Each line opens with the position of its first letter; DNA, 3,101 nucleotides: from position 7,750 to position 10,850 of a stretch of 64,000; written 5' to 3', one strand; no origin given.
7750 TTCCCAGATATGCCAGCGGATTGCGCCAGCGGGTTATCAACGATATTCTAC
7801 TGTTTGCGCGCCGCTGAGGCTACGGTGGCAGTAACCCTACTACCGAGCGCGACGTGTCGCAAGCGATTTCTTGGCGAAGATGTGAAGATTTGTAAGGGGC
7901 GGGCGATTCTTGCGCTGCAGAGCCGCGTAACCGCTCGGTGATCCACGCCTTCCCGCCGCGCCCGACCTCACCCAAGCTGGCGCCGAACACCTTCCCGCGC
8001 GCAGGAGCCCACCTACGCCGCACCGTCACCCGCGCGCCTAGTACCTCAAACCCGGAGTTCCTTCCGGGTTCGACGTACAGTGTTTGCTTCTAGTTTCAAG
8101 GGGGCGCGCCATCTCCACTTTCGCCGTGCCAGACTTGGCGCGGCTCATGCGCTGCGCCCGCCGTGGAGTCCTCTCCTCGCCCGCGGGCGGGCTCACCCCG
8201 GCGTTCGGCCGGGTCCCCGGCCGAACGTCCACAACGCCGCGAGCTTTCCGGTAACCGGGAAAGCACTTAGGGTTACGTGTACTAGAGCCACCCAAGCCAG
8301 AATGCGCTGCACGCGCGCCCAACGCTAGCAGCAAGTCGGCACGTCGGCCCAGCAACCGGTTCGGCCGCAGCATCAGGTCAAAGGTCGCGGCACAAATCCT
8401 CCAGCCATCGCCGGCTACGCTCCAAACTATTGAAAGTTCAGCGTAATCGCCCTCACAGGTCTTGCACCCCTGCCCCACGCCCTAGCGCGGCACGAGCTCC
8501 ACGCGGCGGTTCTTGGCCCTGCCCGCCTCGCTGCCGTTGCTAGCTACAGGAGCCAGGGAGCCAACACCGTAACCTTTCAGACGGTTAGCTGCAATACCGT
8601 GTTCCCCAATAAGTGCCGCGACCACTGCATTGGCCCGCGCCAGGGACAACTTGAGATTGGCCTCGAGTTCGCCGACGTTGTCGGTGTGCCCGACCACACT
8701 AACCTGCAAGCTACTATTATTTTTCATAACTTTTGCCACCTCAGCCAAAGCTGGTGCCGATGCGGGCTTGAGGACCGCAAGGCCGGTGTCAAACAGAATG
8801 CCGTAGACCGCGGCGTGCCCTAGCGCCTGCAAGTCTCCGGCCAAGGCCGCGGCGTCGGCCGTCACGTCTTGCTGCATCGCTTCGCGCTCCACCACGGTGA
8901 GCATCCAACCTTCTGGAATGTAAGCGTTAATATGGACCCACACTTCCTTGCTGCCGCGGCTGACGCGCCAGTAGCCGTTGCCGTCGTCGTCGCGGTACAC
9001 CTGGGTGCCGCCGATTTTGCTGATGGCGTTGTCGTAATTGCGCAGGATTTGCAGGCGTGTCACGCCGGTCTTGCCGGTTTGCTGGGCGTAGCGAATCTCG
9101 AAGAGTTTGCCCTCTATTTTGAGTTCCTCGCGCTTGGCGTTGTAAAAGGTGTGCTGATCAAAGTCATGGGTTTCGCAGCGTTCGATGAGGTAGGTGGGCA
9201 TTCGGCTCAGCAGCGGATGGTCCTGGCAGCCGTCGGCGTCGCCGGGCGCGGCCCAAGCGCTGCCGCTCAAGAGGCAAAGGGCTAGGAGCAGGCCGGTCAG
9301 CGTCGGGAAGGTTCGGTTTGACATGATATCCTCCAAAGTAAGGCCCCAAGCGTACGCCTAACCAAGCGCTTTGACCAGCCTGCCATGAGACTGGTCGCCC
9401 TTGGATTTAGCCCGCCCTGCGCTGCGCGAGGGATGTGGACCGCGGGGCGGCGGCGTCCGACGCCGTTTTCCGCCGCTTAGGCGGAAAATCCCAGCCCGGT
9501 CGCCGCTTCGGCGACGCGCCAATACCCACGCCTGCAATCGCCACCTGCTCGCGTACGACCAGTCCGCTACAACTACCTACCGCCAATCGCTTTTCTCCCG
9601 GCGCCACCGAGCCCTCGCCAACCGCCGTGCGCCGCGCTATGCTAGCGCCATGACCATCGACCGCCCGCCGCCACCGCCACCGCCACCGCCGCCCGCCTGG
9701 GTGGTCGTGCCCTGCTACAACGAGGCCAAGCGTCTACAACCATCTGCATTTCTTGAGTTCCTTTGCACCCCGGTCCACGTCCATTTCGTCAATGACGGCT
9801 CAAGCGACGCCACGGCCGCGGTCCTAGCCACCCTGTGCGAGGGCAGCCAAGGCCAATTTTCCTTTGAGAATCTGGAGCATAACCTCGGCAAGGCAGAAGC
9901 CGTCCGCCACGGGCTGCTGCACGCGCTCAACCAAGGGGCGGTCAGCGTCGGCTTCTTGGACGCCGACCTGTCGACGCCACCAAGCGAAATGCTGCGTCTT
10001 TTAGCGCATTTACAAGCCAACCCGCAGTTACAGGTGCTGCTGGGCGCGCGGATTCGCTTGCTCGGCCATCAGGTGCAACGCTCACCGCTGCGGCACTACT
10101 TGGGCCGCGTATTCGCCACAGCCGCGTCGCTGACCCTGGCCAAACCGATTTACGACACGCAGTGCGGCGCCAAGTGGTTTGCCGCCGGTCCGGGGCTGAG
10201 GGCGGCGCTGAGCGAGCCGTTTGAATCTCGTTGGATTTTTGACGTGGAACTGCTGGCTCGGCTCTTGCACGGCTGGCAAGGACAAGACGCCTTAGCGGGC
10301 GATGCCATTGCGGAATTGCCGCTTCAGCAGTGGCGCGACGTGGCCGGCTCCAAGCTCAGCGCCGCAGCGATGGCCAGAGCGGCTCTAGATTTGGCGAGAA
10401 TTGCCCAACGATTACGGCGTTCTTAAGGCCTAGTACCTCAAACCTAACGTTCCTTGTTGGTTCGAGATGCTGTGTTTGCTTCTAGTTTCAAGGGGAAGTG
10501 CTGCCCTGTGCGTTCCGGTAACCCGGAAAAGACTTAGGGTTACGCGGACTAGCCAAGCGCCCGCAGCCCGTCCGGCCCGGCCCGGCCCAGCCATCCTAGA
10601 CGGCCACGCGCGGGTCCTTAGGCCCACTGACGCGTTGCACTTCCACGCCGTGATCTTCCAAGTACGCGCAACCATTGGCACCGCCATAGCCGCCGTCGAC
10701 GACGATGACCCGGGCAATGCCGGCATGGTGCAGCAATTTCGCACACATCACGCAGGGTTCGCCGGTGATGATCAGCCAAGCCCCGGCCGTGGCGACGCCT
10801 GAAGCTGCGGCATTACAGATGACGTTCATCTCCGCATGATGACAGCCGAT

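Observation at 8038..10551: Two direct copies of a ~120-nt structured element flank the OmpA-like and GT2 genes, and copy 1 carries a 130-nt nested insertion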

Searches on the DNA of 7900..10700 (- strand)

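Call 6: search_rna_families(source=window, start=7900, end=10700, threshold=evalue, max_evalue=10, show_alignments=3)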
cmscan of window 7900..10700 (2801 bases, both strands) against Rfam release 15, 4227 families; matches with E-value up to 10: 3.
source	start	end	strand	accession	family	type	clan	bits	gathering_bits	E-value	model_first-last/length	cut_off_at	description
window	8679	8767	+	RF01876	MIAT_exon5_2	Gene; lncRNA;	-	14.6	75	4.2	1-83/83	no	Myocardial infarction associated transcript exon 5 conserved region 2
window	8045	8073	+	RF03050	RAGATH-25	Gene; sRNA;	-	13.9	49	5.8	1-50/50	no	RAGATH-25 RNA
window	9181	9207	+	RF01276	sR53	Gene; snRNA; snoRNA; CD-box;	-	12.9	49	9.5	1-60/60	no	Small nucleolar RNA sR53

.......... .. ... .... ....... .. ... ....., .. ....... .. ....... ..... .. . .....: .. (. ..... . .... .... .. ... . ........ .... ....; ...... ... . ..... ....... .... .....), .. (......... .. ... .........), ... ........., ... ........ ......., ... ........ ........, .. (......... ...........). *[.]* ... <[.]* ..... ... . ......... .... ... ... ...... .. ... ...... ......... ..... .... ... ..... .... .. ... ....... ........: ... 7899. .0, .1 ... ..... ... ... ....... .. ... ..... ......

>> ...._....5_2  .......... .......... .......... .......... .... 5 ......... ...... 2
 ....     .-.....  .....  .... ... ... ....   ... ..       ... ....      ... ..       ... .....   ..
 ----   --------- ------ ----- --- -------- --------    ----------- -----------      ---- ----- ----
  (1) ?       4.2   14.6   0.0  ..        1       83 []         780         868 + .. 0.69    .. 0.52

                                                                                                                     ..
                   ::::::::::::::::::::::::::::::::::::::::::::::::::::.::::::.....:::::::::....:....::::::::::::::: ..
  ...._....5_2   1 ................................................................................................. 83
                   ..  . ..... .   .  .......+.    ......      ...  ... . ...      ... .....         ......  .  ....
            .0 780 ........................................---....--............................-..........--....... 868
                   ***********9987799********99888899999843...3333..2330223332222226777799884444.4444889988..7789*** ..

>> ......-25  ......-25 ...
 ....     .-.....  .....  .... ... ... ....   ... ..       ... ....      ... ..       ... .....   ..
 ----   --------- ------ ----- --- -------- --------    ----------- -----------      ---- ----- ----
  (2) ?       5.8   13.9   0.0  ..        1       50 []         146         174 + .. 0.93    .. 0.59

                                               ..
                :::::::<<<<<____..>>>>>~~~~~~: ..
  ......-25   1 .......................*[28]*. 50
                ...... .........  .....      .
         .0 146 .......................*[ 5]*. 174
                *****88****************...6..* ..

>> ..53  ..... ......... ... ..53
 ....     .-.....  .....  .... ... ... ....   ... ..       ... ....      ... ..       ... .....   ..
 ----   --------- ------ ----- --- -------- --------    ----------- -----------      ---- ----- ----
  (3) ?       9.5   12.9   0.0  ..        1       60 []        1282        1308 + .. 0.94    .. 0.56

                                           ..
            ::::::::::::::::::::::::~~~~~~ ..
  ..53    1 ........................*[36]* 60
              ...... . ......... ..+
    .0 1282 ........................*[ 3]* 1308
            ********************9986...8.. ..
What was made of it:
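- On Any Rfam RNA family: With a permissive threshold, the best match on the element is RAGATH-25 at 13.9 bits against a gathering score of 49, E 5.8 (call 6).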

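Call 80: search_with_rna_model(model_id=R1, sources=[L095], filters=off, max_evalue=0.1)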
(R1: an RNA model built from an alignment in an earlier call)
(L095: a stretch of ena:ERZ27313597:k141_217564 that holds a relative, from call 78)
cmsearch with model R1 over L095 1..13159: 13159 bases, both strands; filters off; matches with E-value up to 0.1: 4.
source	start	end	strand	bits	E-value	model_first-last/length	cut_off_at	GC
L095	3080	3169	-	55.6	2.5e-16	1-130/130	no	0.54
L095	2918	3034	-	35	5.9e-10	1-130/130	no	0.64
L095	10201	10280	-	21.5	8.1e-06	1-130/130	no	0.57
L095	3127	3164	+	11.9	0.0076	6-43/130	no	0.55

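Call 90: build_rna_model(alignment_id=A6, structure=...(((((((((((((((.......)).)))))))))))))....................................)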
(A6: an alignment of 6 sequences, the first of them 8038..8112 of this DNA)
Model R2 built from alignment A6 (6 sequences, 77 columns); structure: as given.
model positions 75; base pairs 15; branch points 0; effective number of sequences 1.87; information 0.752 bits per position. Calibrated on 0.2 Mb of random sequence (short: E-values are rough).
structure used (alignment columns):
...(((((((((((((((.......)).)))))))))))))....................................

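Call 91: search_with_rna_model(model_id=R2, source=window, filters=off, max_evalue=1)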
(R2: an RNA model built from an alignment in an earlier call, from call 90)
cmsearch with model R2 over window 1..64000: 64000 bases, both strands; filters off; matches with E-value up to 1: 6.
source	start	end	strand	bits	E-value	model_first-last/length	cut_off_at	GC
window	8038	8112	+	98.5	7.8e-29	1-75/75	no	0.55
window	10430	10504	+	86.7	4.1e-25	1-75/75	no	0.47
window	21959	22037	-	39.1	4.4e-10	1-75/75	no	0.56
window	8041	8078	-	15.4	0.013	4-41/75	no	0.58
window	10518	10543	-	12.4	0.12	10-35/75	no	0.46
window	10433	10470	-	10.3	0.56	4-41/75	no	0.47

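Call 92: search_with_rna_model(model_id=R2, sources=[L090, L092, L093, L095], filters=off, max_evalue=1)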
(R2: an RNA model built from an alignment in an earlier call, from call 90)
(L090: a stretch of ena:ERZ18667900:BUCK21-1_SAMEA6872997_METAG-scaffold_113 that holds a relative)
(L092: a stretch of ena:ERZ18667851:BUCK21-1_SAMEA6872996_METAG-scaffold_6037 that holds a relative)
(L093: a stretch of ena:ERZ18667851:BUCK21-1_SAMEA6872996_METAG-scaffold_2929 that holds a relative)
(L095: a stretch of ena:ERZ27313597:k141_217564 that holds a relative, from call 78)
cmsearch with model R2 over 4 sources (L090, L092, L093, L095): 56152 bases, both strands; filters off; matches with E-value up to 1: 19.
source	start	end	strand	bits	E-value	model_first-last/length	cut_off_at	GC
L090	10210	10284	-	103.2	2.1e-30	1-75/75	no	0.52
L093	7573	7647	-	101.6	6.9e-30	1-75/75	no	0.52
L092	804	878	+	96.7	2.5e-28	1-75/75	no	0.52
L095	3094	3167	-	87.5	2e-25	1-75/75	no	0.53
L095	10226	10301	-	31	1.5e-07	1-75/75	no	0.53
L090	10244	10281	+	20.5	0.0003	4-41/75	no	0.53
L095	3127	3164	+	17.7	0.0023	4-41/75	no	0.55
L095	2922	2957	+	17.3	0.0029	5-40/75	no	0.5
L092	807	844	-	17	0.0038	4-41/75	no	0.53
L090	18856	18930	-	16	0.0075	1-75/75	no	0.56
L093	7607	7644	+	16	0.0079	4-41/75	no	0.53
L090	10044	10069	+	15.2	0.014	10-35/75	no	0.5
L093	7406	7431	+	14.4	0.024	10-35/75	no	0.5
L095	7389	7456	+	13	0.066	1-75/75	no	0.57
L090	16512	16544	+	12.5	0.1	1-75/75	no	0.52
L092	1017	1048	-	12.3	0.11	7-38/75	no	0.59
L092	2368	2416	-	10.8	0.34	1-75/75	no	0.63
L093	3137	3204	-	9.6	0.81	1-75/75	no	0.53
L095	3858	3912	-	9.4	0.92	1-75/75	no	0.64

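Call 94: search_with_rna_model(model_id=R2, sources=[L010, L011, L012, L013, L014, L015, L016, L017, L018, L019, L020, L021, L022, L023, L024, L025, L026, L027, L028, L029, L030, L031, L032, L033, L034, L035, L036, L037, L038, L039, L040, L041, L042, L043, L044, L045, L046, L047, L048, L049, L050, L051, L052, L053, L054, L055, L056, L057, L058, L059, L060, L061, L062, L063, L064, L065, L066, L067, L068, L069, L070, L071, L072, L073, L074, L075, L076, L077, L078, L079, L080, L081, L082, L083, L084, L085, L086, L087, L088, L089], max_evalue=1)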
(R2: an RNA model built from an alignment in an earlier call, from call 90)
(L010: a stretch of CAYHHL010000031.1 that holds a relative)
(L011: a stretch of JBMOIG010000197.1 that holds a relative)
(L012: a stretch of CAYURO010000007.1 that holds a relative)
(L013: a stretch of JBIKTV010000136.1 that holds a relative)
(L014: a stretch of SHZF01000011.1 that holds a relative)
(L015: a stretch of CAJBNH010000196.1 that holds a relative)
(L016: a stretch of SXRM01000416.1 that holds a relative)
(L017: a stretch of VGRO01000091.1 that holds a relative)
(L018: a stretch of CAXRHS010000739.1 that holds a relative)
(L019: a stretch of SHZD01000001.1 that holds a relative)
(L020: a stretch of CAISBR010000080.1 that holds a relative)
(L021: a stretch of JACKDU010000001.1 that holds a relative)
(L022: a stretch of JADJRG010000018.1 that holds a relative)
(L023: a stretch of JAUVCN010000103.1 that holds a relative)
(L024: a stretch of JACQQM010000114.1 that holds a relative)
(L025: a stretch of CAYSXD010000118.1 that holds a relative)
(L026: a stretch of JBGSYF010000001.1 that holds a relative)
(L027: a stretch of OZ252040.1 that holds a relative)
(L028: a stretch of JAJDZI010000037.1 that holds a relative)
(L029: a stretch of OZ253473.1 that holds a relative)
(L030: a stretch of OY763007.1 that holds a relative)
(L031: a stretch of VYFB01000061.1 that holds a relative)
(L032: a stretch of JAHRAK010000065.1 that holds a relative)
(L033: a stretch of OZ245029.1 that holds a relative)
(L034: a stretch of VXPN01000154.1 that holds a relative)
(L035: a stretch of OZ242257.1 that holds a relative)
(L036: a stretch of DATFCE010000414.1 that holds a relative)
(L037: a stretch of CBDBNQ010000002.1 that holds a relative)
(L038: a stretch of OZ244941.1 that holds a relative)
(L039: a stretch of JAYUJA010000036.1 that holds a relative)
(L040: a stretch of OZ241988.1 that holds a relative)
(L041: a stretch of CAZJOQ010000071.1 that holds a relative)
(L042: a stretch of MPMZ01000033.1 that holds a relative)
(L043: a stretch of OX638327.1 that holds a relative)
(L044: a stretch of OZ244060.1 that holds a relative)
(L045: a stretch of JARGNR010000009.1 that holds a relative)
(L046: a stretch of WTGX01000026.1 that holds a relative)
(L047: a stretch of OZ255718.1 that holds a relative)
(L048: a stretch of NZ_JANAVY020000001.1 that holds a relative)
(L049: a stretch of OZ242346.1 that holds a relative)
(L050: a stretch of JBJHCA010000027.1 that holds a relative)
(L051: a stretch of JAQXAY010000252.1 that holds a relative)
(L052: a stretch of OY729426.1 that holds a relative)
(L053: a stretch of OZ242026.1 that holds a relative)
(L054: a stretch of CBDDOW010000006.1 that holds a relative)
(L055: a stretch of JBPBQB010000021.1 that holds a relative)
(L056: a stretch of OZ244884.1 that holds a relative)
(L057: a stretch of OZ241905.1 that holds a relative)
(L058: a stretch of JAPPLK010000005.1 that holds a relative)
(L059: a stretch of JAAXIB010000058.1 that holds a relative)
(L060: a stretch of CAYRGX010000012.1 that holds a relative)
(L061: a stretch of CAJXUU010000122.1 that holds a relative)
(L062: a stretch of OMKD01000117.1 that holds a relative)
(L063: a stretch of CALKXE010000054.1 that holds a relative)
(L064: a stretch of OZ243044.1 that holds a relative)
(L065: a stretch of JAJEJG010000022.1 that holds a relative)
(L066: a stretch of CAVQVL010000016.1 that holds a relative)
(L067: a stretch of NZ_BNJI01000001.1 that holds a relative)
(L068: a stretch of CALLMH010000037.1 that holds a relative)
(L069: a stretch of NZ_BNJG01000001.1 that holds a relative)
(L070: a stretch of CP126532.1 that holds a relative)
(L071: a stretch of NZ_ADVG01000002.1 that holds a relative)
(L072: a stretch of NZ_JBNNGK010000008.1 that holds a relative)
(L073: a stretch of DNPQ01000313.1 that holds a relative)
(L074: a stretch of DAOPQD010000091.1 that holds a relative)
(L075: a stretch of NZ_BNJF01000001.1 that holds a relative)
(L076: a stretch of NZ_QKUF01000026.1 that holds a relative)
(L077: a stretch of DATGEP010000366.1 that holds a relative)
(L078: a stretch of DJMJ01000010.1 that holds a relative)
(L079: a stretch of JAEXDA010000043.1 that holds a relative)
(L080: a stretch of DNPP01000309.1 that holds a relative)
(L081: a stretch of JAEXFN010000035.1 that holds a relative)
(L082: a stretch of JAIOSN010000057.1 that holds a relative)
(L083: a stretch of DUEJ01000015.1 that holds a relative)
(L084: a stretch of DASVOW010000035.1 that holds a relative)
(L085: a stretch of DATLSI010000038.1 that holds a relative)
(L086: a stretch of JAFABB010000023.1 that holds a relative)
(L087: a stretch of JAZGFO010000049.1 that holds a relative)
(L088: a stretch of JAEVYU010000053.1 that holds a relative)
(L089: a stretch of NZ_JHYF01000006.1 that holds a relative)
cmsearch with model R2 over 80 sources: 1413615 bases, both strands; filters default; matches with E-value up to 1: 0.
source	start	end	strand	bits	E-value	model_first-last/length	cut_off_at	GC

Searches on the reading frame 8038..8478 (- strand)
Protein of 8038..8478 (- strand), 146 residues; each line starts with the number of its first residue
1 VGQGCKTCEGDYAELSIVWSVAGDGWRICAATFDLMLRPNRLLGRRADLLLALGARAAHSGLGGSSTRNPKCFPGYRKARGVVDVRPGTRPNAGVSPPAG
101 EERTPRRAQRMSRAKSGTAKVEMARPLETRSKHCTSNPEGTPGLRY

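Call 75: search_protein_representatives(protein=window:8038-8478:-)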
Query: 146 residues. Proteins with E-value up to 0.001 (for the whole library): 5; up to 1e-10: 3; up to 1e-30: 1. The best 5 are listed.
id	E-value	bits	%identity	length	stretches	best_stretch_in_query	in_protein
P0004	1.4e-93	326.8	100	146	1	1-146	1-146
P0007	5.1e-16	75.2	68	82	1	78-143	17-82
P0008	1.1e-11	61.2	75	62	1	96-143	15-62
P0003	8.0e-08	48.6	69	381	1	64-105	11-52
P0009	1.0e-04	38.6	65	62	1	95-131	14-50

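Call 77: find_encoding_contigs(protein=P0007, flank=10000, max_places=6)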
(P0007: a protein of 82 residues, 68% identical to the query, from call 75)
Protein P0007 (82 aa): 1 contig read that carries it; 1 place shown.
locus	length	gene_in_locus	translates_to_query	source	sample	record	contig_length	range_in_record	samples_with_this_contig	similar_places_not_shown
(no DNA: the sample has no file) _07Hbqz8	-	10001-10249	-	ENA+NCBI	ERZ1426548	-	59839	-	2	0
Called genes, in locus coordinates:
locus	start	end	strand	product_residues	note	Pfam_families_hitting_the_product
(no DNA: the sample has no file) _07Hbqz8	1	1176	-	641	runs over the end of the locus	PF00675:Peptidase_M16, PF05193:Peptidase_M16_C, PF07382:HC2 (weak)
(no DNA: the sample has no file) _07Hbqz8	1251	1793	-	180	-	-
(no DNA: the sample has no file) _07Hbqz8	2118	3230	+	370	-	PF13432:TPR_16, PF14559:TPR_19 (weak), PF23914:TPR_CcmH_CycH, PF00515:TPR_1 (weak), PF07719:TPR_2 (weak), PF13432:TPR_16, PF13424:TPR_12 (weak), PF13432:TPR_16, +12 more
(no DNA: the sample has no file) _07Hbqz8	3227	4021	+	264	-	-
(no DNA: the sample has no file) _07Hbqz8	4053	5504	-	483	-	PF01554:MatE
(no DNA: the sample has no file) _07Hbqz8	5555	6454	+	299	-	-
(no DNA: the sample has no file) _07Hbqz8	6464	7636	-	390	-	PF03403:PAF-AH_p_II (faint), PF07224:Chlorophyllase, PF12146:Hydrolase_4 (faint), PF12697:Abhydrolase_6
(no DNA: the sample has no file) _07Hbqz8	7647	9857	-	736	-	-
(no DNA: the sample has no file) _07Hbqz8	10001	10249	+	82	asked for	-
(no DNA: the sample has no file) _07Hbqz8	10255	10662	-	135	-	-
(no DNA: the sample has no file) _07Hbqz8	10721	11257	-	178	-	-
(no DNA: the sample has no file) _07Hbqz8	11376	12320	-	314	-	PF03712:Cu2_monoox_C (faint)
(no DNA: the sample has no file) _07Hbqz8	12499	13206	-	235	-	PF00535:Glycos_transf_2, PF10111:Glyco_tranf_2_2 (weak), PF13641:Glyco_tranf_2_3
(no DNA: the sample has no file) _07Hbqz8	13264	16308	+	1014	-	PF00884:Sulfatase, PF01663:Phosphodiest (faint), PF16347:SGSH_C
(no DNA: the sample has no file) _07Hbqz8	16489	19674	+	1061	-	PF08309:LVIVD (faint), PF09826:Beta_propel (weak)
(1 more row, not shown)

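Call 78: find_encoding_contigs(protein=P0009, flank=10000, max_places=6)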
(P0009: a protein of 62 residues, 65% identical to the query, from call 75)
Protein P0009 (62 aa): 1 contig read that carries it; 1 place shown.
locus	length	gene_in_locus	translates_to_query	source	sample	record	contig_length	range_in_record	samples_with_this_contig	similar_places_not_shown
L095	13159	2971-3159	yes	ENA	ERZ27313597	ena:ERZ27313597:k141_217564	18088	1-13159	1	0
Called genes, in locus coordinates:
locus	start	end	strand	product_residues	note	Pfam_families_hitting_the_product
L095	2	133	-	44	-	?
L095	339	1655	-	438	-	PF09243:Rsm22, PF13649:Methyltransf_25 (weak)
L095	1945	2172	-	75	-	-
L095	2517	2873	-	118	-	-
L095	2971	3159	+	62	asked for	-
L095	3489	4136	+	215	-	-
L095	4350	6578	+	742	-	PF03971:IDH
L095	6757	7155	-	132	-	-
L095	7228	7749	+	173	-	-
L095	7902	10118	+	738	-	PF01839:FG-GAP (faint), PF13517:FG-GAP_3, PF07593:UnbV_ASPIC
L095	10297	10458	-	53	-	-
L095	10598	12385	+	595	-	PF00211:Guanylate_cyc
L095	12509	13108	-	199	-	-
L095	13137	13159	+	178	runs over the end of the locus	-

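Call 79: find_encoding_contigs(protein=P0008, flank=10000, max_places=6)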
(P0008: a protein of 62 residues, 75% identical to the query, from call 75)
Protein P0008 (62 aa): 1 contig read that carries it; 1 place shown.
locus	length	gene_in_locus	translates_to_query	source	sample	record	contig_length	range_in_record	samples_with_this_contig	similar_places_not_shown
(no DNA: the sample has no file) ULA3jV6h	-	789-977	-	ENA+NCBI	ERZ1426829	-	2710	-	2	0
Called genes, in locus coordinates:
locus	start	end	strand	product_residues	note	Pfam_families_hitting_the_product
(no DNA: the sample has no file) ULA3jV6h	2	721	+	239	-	?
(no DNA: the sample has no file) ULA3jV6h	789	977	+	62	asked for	-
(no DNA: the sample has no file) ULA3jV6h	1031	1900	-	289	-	PF01738:DLH (faint), PF12146:Hydrolase_4, PF00561:Abhydrolase_1 (faint), PF12697:Abhydrolase_6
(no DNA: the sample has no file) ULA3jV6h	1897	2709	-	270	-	?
